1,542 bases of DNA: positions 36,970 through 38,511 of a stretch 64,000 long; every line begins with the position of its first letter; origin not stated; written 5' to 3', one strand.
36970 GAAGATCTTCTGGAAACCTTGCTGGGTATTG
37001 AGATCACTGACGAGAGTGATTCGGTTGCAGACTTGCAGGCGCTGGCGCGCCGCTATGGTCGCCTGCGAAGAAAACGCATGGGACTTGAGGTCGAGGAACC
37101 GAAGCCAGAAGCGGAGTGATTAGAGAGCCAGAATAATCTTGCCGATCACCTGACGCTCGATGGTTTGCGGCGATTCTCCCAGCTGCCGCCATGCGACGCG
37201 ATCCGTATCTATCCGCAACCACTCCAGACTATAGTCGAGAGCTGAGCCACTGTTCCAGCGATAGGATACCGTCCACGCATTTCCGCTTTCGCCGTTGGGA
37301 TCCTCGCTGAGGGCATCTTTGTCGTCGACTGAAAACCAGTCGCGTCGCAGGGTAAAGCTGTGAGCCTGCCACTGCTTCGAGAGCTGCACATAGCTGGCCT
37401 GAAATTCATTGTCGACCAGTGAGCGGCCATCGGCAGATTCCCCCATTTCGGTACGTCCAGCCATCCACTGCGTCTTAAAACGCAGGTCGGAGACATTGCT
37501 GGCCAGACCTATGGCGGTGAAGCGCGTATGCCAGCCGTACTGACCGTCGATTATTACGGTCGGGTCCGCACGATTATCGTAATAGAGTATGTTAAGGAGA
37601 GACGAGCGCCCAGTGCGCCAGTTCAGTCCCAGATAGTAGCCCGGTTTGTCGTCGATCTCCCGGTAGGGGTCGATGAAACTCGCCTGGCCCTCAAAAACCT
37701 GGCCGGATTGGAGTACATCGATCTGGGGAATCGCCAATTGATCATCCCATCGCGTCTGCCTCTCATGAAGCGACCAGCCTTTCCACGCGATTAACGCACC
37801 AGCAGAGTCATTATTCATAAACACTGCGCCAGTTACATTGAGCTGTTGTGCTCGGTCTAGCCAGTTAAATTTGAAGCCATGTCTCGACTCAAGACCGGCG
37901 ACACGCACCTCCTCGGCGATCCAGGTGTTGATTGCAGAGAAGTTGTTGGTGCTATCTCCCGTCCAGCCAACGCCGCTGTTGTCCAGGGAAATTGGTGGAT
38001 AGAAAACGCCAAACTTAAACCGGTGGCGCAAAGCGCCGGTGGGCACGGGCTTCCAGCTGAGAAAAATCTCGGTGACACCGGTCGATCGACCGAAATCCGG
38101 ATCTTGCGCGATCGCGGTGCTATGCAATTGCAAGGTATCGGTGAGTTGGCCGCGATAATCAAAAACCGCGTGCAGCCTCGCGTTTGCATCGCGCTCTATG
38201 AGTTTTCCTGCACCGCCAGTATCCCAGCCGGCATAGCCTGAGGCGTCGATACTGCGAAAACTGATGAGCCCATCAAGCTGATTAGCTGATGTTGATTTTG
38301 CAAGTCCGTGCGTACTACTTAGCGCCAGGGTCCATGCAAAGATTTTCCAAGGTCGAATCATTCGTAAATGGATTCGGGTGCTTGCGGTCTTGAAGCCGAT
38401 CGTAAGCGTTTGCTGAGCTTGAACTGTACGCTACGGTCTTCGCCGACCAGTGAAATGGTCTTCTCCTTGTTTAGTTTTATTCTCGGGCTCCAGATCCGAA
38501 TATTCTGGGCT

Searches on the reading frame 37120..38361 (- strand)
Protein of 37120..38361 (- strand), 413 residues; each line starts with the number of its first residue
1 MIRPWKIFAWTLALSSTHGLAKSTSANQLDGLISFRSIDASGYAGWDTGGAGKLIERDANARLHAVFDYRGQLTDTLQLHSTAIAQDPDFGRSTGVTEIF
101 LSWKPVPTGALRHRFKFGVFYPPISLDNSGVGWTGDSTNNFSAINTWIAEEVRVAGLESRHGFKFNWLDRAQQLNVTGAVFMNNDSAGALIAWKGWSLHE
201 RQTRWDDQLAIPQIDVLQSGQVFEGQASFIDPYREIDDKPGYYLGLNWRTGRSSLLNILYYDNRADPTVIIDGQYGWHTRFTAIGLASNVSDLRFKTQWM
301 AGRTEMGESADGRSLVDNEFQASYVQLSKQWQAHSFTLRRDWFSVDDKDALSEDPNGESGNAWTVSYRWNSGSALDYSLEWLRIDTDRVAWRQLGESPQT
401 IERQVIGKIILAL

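Call 27: find_encoding_contigs(protein=window:37120-38361:-, flank=10000, max_places=5)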
Protein window:37120-38361:- (413 aa): 2 contigs read that carry it; 2 places shown.
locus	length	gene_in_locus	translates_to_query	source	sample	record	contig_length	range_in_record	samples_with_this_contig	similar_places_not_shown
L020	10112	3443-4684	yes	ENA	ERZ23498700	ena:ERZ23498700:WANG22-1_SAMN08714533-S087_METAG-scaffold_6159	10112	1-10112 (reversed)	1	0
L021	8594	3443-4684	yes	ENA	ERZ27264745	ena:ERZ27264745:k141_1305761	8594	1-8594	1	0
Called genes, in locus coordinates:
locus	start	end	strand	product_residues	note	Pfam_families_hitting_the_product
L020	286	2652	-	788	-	PF14827:dCache_3 (weak), PF00672:HAMP, PF00990:GGDEF, PF00563:EAL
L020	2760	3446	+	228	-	-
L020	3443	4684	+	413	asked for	-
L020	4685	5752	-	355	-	PF01595:CNNM, PF00571:CBS (weak)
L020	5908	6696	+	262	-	PF00378:ECH_1, PF16113:ECH_2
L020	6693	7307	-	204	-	PF04862:DUF642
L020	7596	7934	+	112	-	PF12840:HTH_20, PF01022:HTH_5 (weak)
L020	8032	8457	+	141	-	-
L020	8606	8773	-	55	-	-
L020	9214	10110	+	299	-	?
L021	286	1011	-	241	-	PF00563:EAL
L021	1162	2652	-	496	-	PF14827:dCache_3 (weak), PF00672:HAMP, PF00990:GGDEF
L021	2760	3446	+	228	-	-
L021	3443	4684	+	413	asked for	-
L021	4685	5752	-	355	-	PF01595:CNNM, PF00571:CBS (weak)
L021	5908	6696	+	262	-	PF00378:ECH_1, PF16113:ECH_2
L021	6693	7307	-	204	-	PF04862:DUF642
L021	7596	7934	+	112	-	PF12840:HTH_20, PF01022:HTH_5 (weak)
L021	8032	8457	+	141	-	-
